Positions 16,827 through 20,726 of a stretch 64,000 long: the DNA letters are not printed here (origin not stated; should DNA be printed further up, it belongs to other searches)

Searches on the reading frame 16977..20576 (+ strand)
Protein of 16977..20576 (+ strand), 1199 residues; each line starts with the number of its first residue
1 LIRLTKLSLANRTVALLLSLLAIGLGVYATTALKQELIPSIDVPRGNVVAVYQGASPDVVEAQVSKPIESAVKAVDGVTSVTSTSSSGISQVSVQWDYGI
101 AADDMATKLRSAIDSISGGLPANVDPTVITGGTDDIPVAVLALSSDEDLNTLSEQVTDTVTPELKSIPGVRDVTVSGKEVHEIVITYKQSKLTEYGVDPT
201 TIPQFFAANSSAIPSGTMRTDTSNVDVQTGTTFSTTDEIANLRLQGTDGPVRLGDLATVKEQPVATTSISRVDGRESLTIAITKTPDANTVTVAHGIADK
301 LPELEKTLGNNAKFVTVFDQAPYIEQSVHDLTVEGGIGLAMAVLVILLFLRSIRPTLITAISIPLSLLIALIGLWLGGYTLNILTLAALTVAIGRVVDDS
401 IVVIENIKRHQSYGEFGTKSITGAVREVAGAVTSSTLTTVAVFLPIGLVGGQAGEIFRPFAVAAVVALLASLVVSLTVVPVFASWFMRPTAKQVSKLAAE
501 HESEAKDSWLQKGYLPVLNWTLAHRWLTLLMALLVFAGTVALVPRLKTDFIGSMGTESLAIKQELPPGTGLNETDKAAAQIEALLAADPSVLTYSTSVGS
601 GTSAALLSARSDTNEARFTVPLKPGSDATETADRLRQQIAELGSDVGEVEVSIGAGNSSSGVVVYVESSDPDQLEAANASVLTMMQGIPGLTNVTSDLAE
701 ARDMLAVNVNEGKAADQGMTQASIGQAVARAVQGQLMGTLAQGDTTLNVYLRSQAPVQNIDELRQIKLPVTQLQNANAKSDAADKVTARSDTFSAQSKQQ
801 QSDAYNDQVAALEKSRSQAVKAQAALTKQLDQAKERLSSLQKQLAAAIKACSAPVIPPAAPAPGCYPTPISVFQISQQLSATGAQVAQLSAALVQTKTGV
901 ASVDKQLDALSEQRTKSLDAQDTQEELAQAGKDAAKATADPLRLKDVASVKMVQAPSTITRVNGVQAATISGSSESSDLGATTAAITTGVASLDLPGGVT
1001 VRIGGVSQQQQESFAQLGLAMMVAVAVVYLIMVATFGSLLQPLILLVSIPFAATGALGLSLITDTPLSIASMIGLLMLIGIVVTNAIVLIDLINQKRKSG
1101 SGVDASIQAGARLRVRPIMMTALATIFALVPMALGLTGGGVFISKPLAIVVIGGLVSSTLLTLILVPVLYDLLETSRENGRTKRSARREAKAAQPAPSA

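Call 60: search_protein_families(library=pfam, proteins=[window:16977-20576:+], max_evalue=0.00001)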
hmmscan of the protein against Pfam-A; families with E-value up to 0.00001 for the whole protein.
window:16977-20576:+ (1199 aa): 2 families
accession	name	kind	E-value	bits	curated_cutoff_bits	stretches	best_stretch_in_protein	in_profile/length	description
PF00873.25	ACR_tran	-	3.4e-212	707.5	28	2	5-842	2-838/1021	AcrB/AcrD/AcrF family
PF03176.21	MMPL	-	5.2e-10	39.2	20.5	1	901-1176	48-305/333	MMPL family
